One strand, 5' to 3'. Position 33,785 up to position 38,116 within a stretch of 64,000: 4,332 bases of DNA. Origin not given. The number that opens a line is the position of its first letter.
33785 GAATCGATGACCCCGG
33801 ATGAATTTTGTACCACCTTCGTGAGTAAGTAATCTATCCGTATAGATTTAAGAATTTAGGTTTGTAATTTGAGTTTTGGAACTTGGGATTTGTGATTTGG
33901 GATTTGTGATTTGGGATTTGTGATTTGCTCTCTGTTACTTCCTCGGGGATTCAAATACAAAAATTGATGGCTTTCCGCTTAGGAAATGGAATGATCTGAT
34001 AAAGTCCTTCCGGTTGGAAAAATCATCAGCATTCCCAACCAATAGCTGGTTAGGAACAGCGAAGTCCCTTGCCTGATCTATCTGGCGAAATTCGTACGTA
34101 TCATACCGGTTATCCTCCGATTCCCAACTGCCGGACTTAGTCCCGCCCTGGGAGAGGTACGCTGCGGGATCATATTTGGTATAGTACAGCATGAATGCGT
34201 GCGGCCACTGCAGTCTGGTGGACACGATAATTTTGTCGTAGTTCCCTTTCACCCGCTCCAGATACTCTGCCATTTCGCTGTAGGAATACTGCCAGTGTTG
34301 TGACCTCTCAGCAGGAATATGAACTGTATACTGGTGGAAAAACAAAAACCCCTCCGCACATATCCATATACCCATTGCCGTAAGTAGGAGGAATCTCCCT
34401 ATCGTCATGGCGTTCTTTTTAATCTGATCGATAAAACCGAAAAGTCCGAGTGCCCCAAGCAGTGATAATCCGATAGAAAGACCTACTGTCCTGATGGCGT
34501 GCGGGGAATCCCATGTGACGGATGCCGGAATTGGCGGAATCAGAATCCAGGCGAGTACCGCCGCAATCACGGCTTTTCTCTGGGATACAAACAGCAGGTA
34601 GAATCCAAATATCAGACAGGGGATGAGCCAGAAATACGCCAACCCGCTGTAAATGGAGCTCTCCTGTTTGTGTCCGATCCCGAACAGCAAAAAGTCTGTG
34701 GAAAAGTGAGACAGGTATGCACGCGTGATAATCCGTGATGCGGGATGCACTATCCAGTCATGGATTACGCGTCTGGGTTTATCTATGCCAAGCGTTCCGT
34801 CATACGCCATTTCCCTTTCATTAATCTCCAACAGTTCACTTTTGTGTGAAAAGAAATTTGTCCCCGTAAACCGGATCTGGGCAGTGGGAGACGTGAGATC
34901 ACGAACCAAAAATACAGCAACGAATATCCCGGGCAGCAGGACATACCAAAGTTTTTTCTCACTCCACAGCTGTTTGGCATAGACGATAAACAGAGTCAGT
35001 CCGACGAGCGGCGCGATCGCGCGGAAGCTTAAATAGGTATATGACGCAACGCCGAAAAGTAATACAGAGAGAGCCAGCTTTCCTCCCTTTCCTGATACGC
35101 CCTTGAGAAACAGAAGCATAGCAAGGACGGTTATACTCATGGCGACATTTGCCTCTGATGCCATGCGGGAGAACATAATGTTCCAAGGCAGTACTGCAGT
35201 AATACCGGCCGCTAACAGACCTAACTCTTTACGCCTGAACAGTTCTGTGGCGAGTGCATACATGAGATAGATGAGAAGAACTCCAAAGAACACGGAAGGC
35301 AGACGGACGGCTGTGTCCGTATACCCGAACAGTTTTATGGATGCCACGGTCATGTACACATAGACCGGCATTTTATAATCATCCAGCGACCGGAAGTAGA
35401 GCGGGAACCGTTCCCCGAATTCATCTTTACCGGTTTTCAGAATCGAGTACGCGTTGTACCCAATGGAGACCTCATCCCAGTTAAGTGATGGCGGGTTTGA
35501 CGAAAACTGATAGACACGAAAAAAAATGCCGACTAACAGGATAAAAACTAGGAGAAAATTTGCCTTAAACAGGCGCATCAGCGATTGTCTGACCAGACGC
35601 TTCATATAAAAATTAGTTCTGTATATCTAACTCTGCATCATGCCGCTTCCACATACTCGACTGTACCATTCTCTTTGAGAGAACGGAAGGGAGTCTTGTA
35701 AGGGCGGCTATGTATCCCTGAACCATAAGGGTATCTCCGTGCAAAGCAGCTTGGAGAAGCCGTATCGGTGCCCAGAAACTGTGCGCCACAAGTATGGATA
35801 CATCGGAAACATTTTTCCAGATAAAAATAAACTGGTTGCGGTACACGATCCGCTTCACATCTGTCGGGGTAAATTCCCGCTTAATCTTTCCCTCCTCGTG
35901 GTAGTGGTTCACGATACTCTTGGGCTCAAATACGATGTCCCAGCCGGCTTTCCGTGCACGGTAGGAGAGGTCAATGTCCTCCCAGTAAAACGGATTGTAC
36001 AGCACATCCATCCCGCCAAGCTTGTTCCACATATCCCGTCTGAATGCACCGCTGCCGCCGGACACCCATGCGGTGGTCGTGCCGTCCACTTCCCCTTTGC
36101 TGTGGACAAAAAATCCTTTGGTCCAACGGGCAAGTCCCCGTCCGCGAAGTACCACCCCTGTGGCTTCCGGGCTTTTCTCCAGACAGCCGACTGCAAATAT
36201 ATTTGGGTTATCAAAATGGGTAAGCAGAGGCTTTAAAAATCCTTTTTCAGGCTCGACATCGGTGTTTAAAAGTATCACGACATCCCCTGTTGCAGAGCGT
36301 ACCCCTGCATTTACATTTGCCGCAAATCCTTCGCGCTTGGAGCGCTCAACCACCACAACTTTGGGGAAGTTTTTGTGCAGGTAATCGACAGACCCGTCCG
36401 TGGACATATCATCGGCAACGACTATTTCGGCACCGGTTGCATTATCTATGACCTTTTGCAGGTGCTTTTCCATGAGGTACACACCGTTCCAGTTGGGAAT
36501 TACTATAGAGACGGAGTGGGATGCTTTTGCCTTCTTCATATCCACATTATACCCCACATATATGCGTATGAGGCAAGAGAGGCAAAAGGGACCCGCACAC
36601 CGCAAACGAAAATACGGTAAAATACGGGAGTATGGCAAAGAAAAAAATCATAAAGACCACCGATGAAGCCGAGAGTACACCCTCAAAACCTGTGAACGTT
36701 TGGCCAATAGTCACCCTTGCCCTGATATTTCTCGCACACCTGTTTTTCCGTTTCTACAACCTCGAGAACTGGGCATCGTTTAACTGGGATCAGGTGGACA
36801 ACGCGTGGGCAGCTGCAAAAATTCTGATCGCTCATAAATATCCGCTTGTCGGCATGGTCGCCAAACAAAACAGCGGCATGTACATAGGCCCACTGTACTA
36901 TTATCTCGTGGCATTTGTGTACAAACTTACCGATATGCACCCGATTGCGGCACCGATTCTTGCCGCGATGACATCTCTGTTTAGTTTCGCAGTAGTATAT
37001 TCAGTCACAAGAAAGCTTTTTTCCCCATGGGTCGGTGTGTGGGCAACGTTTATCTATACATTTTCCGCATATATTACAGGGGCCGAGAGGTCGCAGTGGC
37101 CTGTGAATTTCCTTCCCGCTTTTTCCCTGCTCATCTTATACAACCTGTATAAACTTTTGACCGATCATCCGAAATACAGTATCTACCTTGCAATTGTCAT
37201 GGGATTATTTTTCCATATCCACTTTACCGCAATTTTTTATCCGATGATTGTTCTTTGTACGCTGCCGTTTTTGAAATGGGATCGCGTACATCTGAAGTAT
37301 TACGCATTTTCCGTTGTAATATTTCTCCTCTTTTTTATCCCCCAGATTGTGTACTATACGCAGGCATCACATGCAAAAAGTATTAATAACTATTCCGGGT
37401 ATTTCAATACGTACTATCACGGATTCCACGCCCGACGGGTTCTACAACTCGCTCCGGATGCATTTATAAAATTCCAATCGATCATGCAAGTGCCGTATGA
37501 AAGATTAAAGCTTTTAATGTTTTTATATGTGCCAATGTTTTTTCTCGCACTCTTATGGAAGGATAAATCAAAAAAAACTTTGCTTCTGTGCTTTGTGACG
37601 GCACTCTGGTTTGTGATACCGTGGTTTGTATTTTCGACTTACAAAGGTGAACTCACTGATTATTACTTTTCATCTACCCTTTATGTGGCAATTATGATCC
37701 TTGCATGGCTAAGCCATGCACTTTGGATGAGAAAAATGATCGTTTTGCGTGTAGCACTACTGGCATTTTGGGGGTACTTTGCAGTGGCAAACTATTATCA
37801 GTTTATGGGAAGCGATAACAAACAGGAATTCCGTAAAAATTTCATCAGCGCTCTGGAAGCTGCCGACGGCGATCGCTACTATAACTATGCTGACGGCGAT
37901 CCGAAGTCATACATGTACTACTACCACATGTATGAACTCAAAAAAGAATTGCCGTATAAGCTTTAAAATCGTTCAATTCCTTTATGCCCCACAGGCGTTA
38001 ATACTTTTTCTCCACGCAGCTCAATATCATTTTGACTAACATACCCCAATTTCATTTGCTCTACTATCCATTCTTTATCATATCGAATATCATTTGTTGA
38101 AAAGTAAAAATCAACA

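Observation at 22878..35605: Six PMT/ArnT-type (GT39/83-like) paralogs arranged as tandem pairs on both strands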

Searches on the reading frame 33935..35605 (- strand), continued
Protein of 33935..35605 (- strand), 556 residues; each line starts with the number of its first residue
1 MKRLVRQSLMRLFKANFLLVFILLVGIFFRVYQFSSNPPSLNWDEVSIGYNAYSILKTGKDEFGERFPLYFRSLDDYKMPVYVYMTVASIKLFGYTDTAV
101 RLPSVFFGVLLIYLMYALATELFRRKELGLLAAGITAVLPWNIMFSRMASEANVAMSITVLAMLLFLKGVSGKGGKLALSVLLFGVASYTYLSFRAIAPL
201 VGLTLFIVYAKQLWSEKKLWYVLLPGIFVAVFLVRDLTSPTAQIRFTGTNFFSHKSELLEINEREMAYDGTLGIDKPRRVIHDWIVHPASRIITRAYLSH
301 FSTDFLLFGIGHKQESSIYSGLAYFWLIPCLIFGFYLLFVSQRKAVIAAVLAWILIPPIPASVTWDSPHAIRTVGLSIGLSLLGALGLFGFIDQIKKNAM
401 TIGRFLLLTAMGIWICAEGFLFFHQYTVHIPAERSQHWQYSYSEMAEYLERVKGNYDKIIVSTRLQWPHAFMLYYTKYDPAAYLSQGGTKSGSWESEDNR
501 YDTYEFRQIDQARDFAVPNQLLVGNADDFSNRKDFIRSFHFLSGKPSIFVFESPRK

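Call 31: fold_search(model_id=the predicted structure, library=pdb)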
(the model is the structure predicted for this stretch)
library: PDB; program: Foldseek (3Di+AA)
matches with E <= 10: 281; with E <= 0.001: 23
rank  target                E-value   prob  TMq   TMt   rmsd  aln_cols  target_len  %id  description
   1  7oci_F                6.0e-09  1.00  0.50  0.44  11.8       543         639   13  Cryo-EM structure of yeast Ost6p containing oligosaccharyltransferase complex (released 2022-02-16)
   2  8agc_A                9.3e-09  1.00  0.52  0.43  13.0       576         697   12  Structure of yeast oligosaccharylransferase complex with lipid-linked oligosaccharide and non-acceptor peptide bound (released 2022-12-07)
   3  8b6l_I                1.9e-08  1.00  0.51  0.42  14.2       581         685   12  Subtomogram average of the human Sec61-TRAP-OSTA-translocon (released 2022-12-07)
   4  6c26_A                4.0e-08  1.00  0.50  0.44  13.0       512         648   15  The Cryo-EM structure of a eukaryotic oligosaccharyl transferase complex (released 2018-01-31)
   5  5gmy_A                4.4e-08  1.00  0.49  0.34  12.6       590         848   12  Crystal structure of the Archaeoglobus fulgidus oligosaccharyltransferase (O29867_ARCFU) tethered with an acceptor pep (released 2017-02-01)
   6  9n9j_I                8.9e-08  1.00  0.52  0.42  13.3       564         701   11  Structure of a GRP94 folding intermediate engaged with a CCDC134- and FKBP11-bound secretory translocon (released 2025-11-19)
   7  5f15                  1.1e-07  1.00  0.55  0.56  10.5       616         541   11  Crystal Structure of ArnT from Cupriavidus metallidurans bound to Undecaprenyl phosphate (released 2016-02-17)
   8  3wak                  1.3e-07  1.00  0.51  0.35  12.4       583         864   13  Crystal structure of the Archaeoglobus fulgidus oligosaccharyltransferase (O29867_ARCFU) in the apo form (released 2013-10-30)
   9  8agb_A                1.4e-07  1.00  0.51  0.45  12.5       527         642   13  Structure of yeast oligosaccharylransferase complex with lipid-linked oligosaccharide bound (released 2022-12-07)
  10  7e9s_A                1.4e-07  1.00  0.51  0.35  13.6       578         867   12  Archaeal oligosaccharyltransferase AglB from Archaeoglobus fulgidus in complex with an inhibitory peptide and a dolich (released 2021-09-08)
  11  6s7o_A                1.5e-07  1.00  0.52  0.45  12.5       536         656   12  Cryo-EM structure of human oligosaccharyltransferase complex OST-A (released 2019-12-18)
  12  5ezm                  1.7e-07  1.00  0.50  0.52  11.1       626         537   11  Crystal Structure of ArnT from Cupriavidus metallidurans in the apo state (released 2016-02-17)
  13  3waj                  1.9e-07  1.00  0.49  0.36  12.7       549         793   14  Crystal structure of the Archaeoglobus fulgidus oligosaccharyltransferase (O29867_ARCFU) complex with Zn and sulfate (released 2013-10-30)
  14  6s7t_A                3.1e-07  1.00  0.52  0.42  12.6       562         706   13  Cryo-EM structure of human oligosaccharyltransferase complex OST-B (released 2019-12-18)
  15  5ogl_A                3.8e-07  1.00  0.50  0.41  12.9       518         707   12  Structure of bacterial oligosaccharyltransferase PglB in complex with an acceptor peptide and an lipid-linked oligosac (released 2017-10-25)
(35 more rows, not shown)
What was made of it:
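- On GT-C superfamily (GT-C_A class): Foldseek probability 1.00 (call 31).
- Foldseek finds the same set of proteins (call 31). The best Foldseek E-values are to STT3, AglB and PglB (call 31).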

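Call 70: find_encoding_contigs(protein=P0001, flank=10000, max_places=3)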
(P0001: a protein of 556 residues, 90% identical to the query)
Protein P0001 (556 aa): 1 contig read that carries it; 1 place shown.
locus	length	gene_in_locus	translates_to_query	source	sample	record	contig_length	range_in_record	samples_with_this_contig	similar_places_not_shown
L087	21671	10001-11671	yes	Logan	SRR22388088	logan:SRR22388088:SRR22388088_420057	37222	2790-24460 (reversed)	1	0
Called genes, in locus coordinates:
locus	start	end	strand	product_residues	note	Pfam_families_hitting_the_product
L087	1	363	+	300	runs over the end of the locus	PF00535:Glycos_transf_2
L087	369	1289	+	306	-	PF00535:Glycos_transf_2, PF13641:Glyco_tranf_2_3, PF13632:Glyco_trans_2_3 (faint)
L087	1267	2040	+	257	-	PF00535:Glycos_transf_2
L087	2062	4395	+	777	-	PF09586:YfhO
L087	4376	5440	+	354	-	PF13439:Glyco_transf_4 (faint), PF00534:Glycos_transf_1, PF13692:Glyco_trans_1_4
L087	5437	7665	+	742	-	PF09586:YfhO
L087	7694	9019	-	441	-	PF13231:PMT_2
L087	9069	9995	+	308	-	PF13641:Glyco_tranf_2_3, PF00535:Glycos_transf_2, PF13632:Glyco_trans_2_3 (weak)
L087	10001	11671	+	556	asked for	PF02366:PMT (weak), PF13231:PMT_2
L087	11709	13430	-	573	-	PF13231:PMT_2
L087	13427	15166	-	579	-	-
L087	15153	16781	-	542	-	PF09586:YfhO (faint)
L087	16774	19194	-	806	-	PF09586:YfhO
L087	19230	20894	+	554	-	-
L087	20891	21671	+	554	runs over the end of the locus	-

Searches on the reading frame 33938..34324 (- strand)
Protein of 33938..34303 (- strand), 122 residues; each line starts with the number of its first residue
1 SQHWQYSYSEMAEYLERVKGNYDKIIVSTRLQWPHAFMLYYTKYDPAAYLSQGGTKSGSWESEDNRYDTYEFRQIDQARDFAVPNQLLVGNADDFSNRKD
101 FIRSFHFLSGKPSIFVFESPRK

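Call 65: search_protein_representatives(protein=window:33938-34303:-)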
Query: 122 residues. Proteins with E-value up to 0.001 (for the whole library): 392; up to 1e-10: 101; up to 1e-30: 2. The best 150 are listed.
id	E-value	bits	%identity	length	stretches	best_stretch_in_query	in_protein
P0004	1.8e-55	202.5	74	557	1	1-122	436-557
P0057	2.2e-31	124.7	51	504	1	2-116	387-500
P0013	1.9e-30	121.7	48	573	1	1-119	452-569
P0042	8.4e-26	106.7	44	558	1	1-117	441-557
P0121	1.5e-24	102.6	42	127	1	1-120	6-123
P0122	6.8e-24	100.5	41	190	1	2-117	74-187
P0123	1.3e-23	99.6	41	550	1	1-121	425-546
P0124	1.9e-23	99.0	39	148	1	2-117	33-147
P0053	4.9e-23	97.7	42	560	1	1-120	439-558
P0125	1.1e-22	96.7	41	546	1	1-118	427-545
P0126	1.1e-22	96.6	40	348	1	1-118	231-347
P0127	2.3e-22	95.6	39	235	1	3-121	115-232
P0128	4.3e-22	94.7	38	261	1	2-116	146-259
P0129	2.3e-21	92.4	55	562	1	1-76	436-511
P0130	5.0e-21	91.3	41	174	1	1-114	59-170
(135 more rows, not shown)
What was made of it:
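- Closest known: ArnT. Different: The C-terminal domain is specific to this family (call 65).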

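Call 66: predict_structure(alignment_id=A3)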
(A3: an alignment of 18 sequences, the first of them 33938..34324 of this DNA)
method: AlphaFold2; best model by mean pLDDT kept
length: 129 residues; sequences in the alignment: 18
mean_pLDDT: 87.9   pTM: 0.83
mean pLDDT of the five models: 87.9, 87.1, 85.9, 85.0, 84.5
residues with pLDDT >= 90: 85; 70-90: 34; 50-70: 8; < 50: 2
segments of 3 or more residues with pLDDT < 50: none
pLDDT, mean of each block of 10 residues (from residue 1): 52 88 96 94 93 94 84 95 93 95 88 82 89
secondary structure, 60 per line:
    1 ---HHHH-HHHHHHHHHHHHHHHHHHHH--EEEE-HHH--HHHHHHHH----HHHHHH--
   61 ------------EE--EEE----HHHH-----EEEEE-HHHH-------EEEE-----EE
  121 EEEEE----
elements in order: H4-7 H9-28 E31-34 H41-48 H53-58 E77-79 H84-87 E93-97 H99-102 E110-113 E119-125
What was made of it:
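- On GT39 / PMT protein O-mannosyltransferase: The C-terminus is instead a soluble alpha/beta domain specific to this family (calls 65, 66).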

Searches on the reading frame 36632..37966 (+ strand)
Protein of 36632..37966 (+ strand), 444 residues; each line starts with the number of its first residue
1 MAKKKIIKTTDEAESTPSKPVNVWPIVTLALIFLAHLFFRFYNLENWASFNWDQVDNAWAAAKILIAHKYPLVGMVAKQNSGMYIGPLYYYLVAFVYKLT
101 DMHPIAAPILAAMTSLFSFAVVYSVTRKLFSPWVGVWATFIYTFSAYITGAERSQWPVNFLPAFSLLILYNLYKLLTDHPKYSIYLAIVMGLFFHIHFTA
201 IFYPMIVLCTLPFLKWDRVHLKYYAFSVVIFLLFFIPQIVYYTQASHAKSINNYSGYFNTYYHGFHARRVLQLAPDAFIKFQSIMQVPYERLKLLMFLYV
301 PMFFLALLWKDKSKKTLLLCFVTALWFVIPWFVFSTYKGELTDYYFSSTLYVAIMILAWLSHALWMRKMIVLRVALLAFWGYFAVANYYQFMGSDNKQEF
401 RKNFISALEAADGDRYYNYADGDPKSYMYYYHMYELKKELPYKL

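Call 3: search_protein_families(library=pfam, proteins=[window:36632-37966:+], max_evalue=0.01)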
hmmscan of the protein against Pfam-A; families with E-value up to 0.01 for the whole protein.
window:36632-37966:+ (444 aa): 1 family
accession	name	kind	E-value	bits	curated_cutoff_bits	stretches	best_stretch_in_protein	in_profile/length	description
PF13231.12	PMT_2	-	3.7e-08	34.2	26.1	1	87-241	4-160/160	Dolichyl-phosphate-mannose-protein mannosyltransferase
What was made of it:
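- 36632..37966 (+): H, a PMT_2-type GT-C of the second group. PMT_2 34.2 bits (call 3).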

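Call 16: search_protein_families(library=ncbifam, proteins=[window:36632-37966:+], max_evalue=0.01)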
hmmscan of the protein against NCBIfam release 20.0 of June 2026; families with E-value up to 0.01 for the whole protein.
window:36632-37966:+ (444 aa): 1 family
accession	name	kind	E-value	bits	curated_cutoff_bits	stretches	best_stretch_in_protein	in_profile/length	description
NF005291.0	PRK06814.1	equivalog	0.0048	14.8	1349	1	310-379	44-118/1140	acyl-[ACP]--phospholipid O-acyltransferase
